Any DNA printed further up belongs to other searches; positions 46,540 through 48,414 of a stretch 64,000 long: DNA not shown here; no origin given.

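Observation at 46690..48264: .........-containing intein inside MCM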

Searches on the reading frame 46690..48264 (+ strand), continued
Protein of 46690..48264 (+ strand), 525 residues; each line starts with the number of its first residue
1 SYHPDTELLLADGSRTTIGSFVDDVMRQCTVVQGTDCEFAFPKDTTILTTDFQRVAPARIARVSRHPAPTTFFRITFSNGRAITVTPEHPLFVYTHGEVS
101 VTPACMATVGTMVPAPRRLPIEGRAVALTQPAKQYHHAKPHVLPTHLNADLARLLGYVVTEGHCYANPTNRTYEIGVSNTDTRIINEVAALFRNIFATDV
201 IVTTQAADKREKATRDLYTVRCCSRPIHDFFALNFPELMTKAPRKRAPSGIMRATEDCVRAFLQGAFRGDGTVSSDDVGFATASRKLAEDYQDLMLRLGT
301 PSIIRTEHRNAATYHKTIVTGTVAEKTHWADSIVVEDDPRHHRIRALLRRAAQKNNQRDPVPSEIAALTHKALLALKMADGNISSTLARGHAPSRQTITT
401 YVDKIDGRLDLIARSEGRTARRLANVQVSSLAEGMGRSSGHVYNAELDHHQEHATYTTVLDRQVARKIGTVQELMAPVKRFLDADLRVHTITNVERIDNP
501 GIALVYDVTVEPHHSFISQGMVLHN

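Call 55: search_protein_families(library=pfam, proteins=[P0128, P0131, P0135, P0137, P0138, P0139, P0142, P0155], max_evalue=0.01)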
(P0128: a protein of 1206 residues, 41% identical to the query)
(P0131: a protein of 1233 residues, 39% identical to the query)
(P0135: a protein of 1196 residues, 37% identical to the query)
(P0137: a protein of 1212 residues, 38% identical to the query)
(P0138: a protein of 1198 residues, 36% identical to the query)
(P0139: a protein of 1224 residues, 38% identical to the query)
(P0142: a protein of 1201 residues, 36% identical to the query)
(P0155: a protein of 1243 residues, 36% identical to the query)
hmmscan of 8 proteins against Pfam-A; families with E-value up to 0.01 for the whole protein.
P0128 (1206 aa): 18 families
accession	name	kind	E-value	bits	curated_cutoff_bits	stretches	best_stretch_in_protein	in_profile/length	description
PF00493.29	MCM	-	4.8e-89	297.8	23.3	2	264-412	1-149/224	MCM P-loop domain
PF17855.7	MCM_lid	-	5.5e-22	78.5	27.4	1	1031-1112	1-83/87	MCM AAA-lid domain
PF17207.9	MCM_OB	-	2.4e-21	76.2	24.8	1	98-223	2-122/126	MCM OB domain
PF14890.11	Intein_splicing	-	1.5e-15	57.8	35.8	1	419-941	1-155/155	Intein splicing domain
PF14528.11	LAGLIDADG_3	-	4.1e-15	56.2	22.5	2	670-742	1-78/82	LAGLIDADG-like domain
PF14551.11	MCM_N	-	6.3e-09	36.6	24.9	1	13-74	2-72/95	MCM N-terminal domain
PF01078.27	Mg_chelatase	-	1.3e-05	25.1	20.3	0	319-348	21-50/207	Magnesium chelatase, subunit ChlI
PF07728.20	AAA_5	-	2.2e-05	24.9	22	1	322-416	1-100/139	AAA domain (dynein-related subfamily)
PF21120.3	MCM_WH_arc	-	0.00013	22.4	26.1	1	1147-1204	5-63/63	Archaeal MCM, winged-helix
PF01527.26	HTH_Tnp_1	-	0.00022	21.8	24.1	1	844-896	26-72/75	Transposase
PF13384.12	HTH_23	-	0.00022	21.4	24.6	1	842-864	18-40/50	Homeodomain-like domain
PF07022.19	Phage_CI_repr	-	0.00095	19.9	22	1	836-866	6-37/65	Bacteriophage CI repressor helix-turn-helix domain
PF00356.27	LacI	-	0.0012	19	27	0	845-858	3-16/46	Bacterial regulatory proteins, lacI family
PF13191.12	AAA_16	-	0.0014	19.6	32.6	1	322-410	26-122/167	AAA ATPase domain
PF00004.35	AAA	-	0.0015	19.4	21.2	1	323-408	1-81/131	ATPase family associated with various cellular activities (AAA)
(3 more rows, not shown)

P0131 (1233 aa): 9 families
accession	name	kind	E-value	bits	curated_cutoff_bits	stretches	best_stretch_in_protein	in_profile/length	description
PF00493.29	MCM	-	9.7e-83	277.1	23.3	2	263-413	1-149/224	MCM P-loop domain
PF17207.9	MCM_OB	-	6.6e-28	97.4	24.8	1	104-227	2-123/126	MCM OB domain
PF17855.7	MCM_lid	-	6.2e-26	91.2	27.4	1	1059-1139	1-84/87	MCM AAA-lid domain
PF14528.11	LAGLIDADG_3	-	1.5e-19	70.5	22.5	2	680-761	3-82/82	LAGLIDADG-like domain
PF14890.11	Intein_splicing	-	2.3e-14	53.9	35.8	1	425-955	7-155/155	Intein splicing domain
PF21120.3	MCM_WH_arc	-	3e-08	34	26.1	1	1168-1229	1-63/63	Archaeal MCM, winged-helix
PF14551.11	MCM_N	-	2.4e-05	25.1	24.9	1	28-95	25-95/95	MCM N-terminal domain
PF07728.20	AAA_5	-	0.00013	22.4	22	1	322-420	1-103/139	AAA domain (dynein-related subfamily)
PF01078.27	Mg_chelatase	-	0.0066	16.3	20.3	0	372-412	93-133/207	Magnesium chelatase, subunit ChlI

P0135 (1196 aa): 10 families
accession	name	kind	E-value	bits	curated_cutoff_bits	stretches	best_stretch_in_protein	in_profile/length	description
PF00493.29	MCM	-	3.4e-86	288.4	23.3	2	263-410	2-149/224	MCM P-loop domain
PF17855.7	MCM_lid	-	1.2e-29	103.1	27.4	1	1019-1105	1-85/87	MCM AAA-lid domain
PF17207.9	MCM_OB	-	6.3e-26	91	24.8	1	95-224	1-125/126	MCM OB domain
PF14890.11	Intein_splicing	-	2.1e-23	83.3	35.8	1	419-930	3-155/155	Intein splicing domain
PF14528.11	LAGLIDADG_3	-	6.5e-18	65.2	22.5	2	663-736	3-81/82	LAGLIDADG-like domain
PF14551.11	MCM_N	-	6.7e-08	33.3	24.9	1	21-74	18-71/95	MCM N-terminal domain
PF01381.28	HTH_3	-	0.0019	18.6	23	0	821-860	2-40/55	Helix-turn-helix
PF07728.20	AAA_5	-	0.0031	18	22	0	320-416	1-100/139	AAA domain (dynein-related subfamily)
PF01078.27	Mg_chelatase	-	0.0039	17.1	20.3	0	372-409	96-133/207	Magnesium chelatase, subunit ChlI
PF12844.13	HTH_19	-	0.0089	16.4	30.2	0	822-856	6-39/64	Helix-turn-helix domain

P0137 (1212 aa): 10 families
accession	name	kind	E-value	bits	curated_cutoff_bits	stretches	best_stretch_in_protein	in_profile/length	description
PF00493.29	MCM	-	6.7e-81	271.1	23.3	2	262-408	4-149/224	MCM P-loop domain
PF17855.7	MCM_lid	-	2.1e-26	92.6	27.4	1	1033-1119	2-86/87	MCM AAA-lid domain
PF17207.9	MCM_OB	-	1.3e-22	80.4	24.8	1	92-219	2-123/126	MCM OB domain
PF14890.11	Intein_splicing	-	5.2e-15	56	35.8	1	420-943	7-155/155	Intein splicing domain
PF14528.11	LAGLIDADG_3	-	1.3e-14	54.6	22.5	1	671-753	2-82/82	LAGLIDADG-like domain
PF14551.11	MCM_N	-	2.1e-05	25.3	24.9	1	19-68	23-72/95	MCM N-terminal domain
PF00004.35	AAA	-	0.00047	21.1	21.2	1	319-397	1-74/131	ATPase family associated with various cellular activities (AAA)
PF01078.27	Mg_chelatase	-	0.00055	19.8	20.3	0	313-343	19-49/207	Magnesium chelatase, subunit ChlI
PF09723.15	Zn_ribbon_8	-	0.0014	19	34.4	1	124-154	5-34/41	Zinc ribbon domain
PF07728.20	AAA_5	-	0.0017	18.8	22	1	318-411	1-97/139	AAA domain (dynein-related subfamily)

P0138 (1198 aa): 10 families
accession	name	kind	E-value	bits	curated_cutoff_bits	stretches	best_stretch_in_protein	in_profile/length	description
PF00493.29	MCM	-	8.2e-82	274.1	23.3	2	259-407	1-149/224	MCM P-loop domain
PF17855.7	MCM_lid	-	2.5e-27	95.6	27.4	1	1020-1104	2-84/87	MCM AAA-lid domain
PF17207.9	MCM_OB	-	8.7e-22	77.7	24.8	1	93-219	2-123/126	MCM OB domain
PF14890.11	Intein_splicing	-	3.4e-19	69.6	35.8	1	415-930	3-155/155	Intein splicing domain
PF14528.11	LAGLIDADG_3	-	3.9e-15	56.3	22.5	2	665-729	3-73/82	LAGLIDADG-like domain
PF14551.11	MCM_N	-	6.8e-08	33.3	24.9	1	11-81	5-92/95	MCM N-terminal domain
PF21120.3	MCM_WH_arc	-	8.3e-08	32.6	26.1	1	1136-1194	3-62/63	Archaeal MCM, winged-helix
PF07728.20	AAA_5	-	1.2e-05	25.8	22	1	317-411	1-98/139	AAA domain (dynein-related subfamily)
PF22798.2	DUF5817_CT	-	0.003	17.8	29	1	1155-1188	13-47/54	DUF5817, C-terminal domain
PF01078.27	Mg_chelatase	-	0.0079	16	20.3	0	312-342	19-49/207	Magnesium chelatase, subunit ChlI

P0139 (1224 aa): 10 families
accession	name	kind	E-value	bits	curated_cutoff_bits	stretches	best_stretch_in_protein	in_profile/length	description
PF00493.29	MCM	-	2.6e-82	275.7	23.3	2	266-414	2-149/224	MCM P-loop domain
PF17207.9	MCM_OB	-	9.4e-31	106.6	24.8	1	106-231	2-125/126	MCM OB domain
PF17855.7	MCM_lid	-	3.2e-28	98.5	27.4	1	1048-1132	1-87/87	MCM AAA-lid domain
PF14890.11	Intein_splicing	-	3.4e-20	72.9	35.8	1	421-937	1-155/155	Intein splicing domain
PF14528.11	LAGLIDADG_3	-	6.5e-13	49.2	22.5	1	671-739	2-78/82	LAGLIDADG-like domain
PF14551.11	MCM_N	-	4.5e-08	33.8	24.9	1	15-79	1-72/95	MCM N-terminal domain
PF22798.2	DUF5817_CT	-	0.00066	19.9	29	1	1167-1211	2-46/54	DUF5817, C-terminal domain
PF21120.3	MCM_WH_arc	-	0.0026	18.2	26.1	0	1162-1219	4-63/63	Archaeal MCM, winged-helix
PF07574.19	SMC_Nse1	-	0.0058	17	23.3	0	1124-1221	96-187/194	Nse1 non-SMC component of SMC5-6 complex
PF07728.20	AAA_5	-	0.0086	16.5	22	0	323-418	1-100/139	AAA domain (dynein-related subfamily)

P0142 (1201 aa): 9 families
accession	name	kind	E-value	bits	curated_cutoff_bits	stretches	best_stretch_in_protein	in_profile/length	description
PF00493.29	MCM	-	6.6e-88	294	23.3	2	260-408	1-149/224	MCM P-loop domain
PF17855.7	MCM_lid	-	1.6e-25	89.8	27.4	1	1024-1109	1-86/87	MCM AAA-lid domain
PF17207.9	MCM_OB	-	4.4e-22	78.6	24.8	1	94-221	2-124/126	MCM OB domain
PF14890.11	Intein_splicing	-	3.7e-15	56.5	35.8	1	416-935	2-155/155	Intein splicing domain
PF14528.11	LAGLIDADG_3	-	2.5e-13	50.5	22.5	2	668-741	3-81/82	LAGLIDADG-like domain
PF21120.3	MCM_WH_arc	-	3.6e-06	27.4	26.1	1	1138-1199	2-63/63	Archaeal MCM, winged-helix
PF14551.11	MCM_N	-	3.2e-05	24.7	24.9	1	9-68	3-72/95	MCM N-terminal domain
PF07728.20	AAA_5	-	0.00041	20.8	22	1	318-414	1-100/139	AAA domain (dynein-related subfamily)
PF25051.1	WHD_MCM8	-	0.0012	19.2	26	1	1123-1192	1-70/80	MCM8 winged helix domain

P0155 (1243 aa): 9 families
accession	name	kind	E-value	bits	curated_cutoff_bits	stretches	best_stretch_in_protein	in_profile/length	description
PF00493.29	MCM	-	1.7e-84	282.9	23.3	2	289-431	8-149/224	MCM P-loop domain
PF17207.9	MCM_OB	-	4.1e-28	98.1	24.8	1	106-241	2-125/126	MCM OB domain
PF17855.7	MCM_lid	-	8.3e-27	93.9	27.4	1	1067-1151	1-86/87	MCM AAA-lid domain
PF14890.11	Intein_splicing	-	3e-13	50.3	35.8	1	439-967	2-155/155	Intein splicing domain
PF14528.11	LAGLIDADG_3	-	7.1e-12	45.9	22.5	1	690-770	1-81/82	LAGLIDADG-like domain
PF14551.11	MCM_N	-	2.5e-05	25.1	24.9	1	39-83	31-75/95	MCM N-terminal domain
PF07728.20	AAA_5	-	0.00011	22.7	22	1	341-433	2-96/139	AAA domain (dynein-related subfamily)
PF22798.2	DUF5817_CT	-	0.0031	17.8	29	1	1182-1234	2-49/54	DUF5817, C-terminal domain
PF25051.1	WHD_MCM8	-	0.0037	17.7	26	1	1170-1240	7-78/80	MCM8 winged helix domain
